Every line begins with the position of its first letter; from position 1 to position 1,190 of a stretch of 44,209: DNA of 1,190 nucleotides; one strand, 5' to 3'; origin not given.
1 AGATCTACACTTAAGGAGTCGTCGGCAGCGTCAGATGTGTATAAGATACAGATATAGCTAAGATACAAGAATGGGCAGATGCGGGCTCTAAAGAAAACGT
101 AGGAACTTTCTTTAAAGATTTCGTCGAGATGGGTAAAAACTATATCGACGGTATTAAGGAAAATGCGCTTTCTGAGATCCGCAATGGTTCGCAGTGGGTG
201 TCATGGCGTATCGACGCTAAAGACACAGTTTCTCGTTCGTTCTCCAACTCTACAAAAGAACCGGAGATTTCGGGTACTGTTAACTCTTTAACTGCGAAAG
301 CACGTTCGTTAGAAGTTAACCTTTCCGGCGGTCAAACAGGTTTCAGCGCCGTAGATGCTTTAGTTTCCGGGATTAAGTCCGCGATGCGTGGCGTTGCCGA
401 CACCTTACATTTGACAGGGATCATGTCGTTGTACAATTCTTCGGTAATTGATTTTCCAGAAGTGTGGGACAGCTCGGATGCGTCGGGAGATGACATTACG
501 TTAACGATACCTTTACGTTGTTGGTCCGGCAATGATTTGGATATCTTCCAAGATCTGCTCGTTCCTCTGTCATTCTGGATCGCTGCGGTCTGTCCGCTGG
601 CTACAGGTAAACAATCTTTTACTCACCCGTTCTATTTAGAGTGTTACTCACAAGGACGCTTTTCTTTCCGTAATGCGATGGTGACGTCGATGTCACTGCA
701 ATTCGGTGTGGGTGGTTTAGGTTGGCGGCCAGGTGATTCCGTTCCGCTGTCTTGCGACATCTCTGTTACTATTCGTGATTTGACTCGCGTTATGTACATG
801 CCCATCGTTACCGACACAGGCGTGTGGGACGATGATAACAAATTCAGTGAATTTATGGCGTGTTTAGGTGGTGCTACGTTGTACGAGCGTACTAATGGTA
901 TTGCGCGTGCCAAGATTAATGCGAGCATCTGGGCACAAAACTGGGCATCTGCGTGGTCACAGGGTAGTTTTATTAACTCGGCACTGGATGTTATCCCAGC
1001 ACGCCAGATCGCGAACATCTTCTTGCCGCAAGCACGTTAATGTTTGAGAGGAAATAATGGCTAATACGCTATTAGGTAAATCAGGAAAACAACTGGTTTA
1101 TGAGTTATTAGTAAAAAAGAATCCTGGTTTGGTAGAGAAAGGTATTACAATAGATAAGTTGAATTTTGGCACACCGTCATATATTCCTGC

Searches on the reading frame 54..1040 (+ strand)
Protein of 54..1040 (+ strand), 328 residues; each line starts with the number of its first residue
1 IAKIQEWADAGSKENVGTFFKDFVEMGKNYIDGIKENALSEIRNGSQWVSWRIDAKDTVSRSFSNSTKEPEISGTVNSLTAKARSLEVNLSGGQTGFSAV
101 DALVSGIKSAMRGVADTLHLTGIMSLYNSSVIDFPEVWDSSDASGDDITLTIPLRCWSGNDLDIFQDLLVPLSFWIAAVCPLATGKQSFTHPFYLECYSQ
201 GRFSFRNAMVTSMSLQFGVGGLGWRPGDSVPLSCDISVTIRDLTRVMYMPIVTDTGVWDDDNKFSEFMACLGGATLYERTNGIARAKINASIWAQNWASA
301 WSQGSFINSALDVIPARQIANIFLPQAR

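Call 14: search_dna_similar(query=window:54-1040:+, collection=phages, mode=protein, max_rows=12)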
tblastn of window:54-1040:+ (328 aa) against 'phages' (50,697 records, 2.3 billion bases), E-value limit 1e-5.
Records with a match: 294; places in all: 294; records where one place covers at least 80% of the query: 207.
Best place of each record, by identity: 60-80% 52; <60% 242.
By first word of the organism name: Pseudomonas 80; Erwinia 62; Salmonella 33; Vibrio 23; Serratia 21; Klebsiella 16; Ralstonia 13; Aeromonas 12; Escherichia 4; Burkholderia 4; and 15 more.
By host as written in the record: - 40; Erwinia amylovora 35; Pseudomonas aeruginosa 32; Erwinia amylovora ATCC 29780 19; Klebsiella pneumoniae 14; Pseudomonas aeruginosa PAO1 8; Ralstonia solanacearum 6; Salmonella enterica 5; and 78 more.
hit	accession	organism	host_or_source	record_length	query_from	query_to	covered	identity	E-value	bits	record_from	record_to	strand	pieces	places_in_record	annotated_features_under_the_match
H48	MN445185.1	Escherichia phage vB_EcoM_EC001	Escherichia coli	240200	1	328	100%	78.0%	3e-179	555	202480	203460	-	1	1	putative virion structural protein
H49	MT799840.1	Salmonella phage JN03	Salmonella sp.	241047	1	328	100%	78.0%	3e-179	555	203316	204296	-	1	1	putative virion structural protein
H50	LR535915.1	Salmonella phage SPFM16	-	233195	1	328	100%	78.0%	3e-179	555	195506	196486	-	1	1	putative virion structural protein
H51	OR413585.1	Salmonella phage SPLA5c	Salmonella enterica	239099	1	328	100%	78.0%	3e-179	555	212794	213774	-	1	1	hypothetical protein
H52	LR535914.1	Salmonella phage SPFM17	-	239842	1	328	100%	78.0%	3e-179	555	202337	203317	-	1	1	putative virion structural protein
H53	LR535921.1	Salmonella phage SPFM2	-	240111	1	328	100%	78.0%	3e-179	555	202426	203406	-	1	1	hypothetical protein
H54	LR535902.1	Salmonella phage SPFM4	-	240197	1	328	100%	78.0%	3e-179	555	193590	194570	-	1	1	putative virion structural protein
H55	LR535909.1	Salmonella phage SPFM11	-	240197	1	328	100%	78.0%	3e-179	555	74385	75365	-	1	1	putative virion structural protein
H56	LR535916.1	Salmonella phage SPFM19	-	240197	1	328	100%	78.0%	3e-179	555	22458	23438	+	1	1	putative virion structural protein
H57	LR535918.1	Salmonella phage SPFM22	-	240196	1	328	100%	78.0%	3e-179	555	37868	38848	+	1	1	putative virion structural protein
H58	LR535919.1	Salmonella phage SPFM21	-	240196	1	328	100%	78.0%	3e-179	555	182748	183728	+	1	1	putative virion structural protein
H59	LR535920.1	Salmonella phage SPFM3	-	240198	1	328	100%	78.0%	3e-179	555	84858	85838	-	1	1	putative virion structural protein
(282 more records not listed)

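Call 15: get_annotated_region(hit=H52, flank=2500)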
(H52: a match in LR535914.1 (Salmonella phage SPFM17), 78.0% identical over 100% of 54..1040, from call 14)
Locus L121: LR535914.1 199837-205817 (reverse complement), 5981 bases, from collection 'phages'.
description: XXX.
organism: Salmonella phage SPFM17 (NCBI taxid 2528687)
taxonomy: Viruses; Duplodnaviria; Heunggongvirae; Uroviricota; Caudoviricetes; Seoulvirus
host: -; source: -; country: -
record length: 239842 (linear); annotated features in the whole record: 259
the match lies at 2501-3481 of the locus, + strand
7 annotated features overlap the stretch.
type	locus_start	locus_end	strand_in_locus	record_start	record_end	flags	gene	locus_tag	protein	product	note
CDS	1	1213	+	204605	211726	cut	-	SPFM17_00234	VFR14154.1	putative phage tail fiber protein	VOG3721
CDS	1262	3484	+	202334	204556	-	-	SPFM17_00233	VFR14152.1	putative virion structural protein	VOG5611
CDS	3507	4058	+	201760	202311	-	-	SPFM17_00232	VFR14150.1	putative virion structural protein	VOG7651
CDS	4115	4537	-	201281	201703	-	-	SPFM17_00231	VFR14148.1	hypothetical protein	-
CDS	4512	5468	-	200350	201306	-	-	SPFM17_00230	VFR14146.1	putative mazG nucleotide pyrophosphohydrolase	-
CDS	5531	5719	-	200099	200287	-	-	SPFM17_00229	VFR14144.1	hypothetical protein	VOG10384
CDS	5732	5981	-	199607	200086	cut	-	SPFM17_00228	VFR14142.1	hypothetical protein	VOG4617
